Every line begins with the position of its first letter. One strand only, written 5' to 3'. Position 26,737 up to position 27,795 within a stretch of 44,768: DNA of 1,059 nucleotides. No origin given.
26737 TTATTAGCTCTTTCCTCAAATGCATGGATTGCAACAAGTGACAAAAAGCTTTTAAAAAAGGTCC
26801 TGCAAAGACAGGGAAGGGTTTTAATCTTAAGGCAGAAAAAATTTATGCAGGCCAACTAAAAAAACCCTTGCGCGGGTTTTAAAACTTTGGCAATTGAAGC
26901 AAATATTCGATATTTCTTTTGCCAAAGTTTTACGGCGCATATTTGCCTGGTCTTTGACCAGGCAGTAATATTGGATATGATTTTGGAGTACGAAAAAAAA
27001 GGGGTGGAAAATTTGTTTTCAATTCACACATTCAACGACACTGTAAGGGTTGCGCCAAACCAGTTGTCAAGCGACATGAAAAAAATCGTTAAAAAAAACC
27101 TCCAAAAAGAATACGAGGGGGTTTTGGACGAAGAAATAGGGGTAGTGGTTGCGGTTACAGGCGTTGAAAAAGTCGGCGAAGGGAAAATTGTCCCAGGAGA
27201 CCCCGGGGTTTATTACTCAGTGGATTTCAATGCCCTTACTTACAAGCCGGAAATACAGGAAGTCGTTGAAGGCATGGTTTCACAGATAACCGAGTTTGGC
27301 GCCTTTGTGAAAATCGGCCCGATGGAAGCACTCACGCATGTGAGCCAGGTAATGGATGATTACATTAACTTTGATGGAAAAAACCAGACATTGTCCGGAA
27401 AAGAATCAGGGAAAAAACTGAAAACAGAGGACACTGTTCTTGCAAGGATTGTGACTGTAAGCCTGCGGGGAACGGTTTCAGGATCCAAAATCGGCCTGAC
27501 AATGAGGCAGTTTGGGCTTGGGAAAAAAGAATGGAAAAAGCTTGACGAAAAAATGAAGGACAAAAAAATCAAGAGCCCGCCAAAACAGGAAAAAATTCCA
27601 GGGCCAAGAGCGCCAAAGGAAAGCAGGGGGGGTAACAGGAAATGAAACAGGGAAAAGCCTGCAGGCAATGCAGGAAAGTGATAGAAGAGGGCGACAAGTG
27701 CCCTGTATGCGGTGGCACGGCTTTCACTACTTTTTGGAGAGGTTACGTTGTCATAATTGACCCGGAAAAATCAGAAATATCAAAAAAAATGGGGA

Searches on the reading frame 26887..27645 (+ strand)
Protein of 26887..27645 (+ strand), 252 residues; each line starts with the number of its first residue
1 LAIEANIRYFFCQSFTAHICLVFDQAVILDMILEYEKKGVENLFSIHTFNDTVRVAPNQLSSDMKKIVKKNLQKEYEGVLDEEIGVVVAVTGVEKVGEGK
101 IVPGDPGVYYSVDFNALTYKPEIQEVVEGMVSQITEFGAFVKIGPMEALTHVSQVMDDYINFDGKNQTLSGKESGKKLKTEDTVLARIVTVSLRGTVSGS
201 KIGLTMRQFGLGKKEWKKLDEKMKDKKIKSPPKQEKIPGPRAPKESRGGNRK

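Call 84: search_protein_families(library=pfam, proteins=[window:26887-27645:+], max_evalue=0.001)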
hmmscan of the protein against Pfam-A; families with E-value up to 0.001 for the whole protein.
window:26887-27645:+ (252 aa): 2 families
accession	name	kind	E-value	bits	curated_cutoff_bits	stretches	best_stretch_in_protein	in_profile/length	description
PF03876.22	SHS2_Rpb7-N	-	8.6e-18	64.7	24.8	1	51-106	2-57/57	SHS2 domain found in N terminus of Rpb7p/Rpc25p/MJ0397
PF00575.29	S1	-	2.6e-11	44.1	22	1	120-193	1-64/74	S1 RNA binding domain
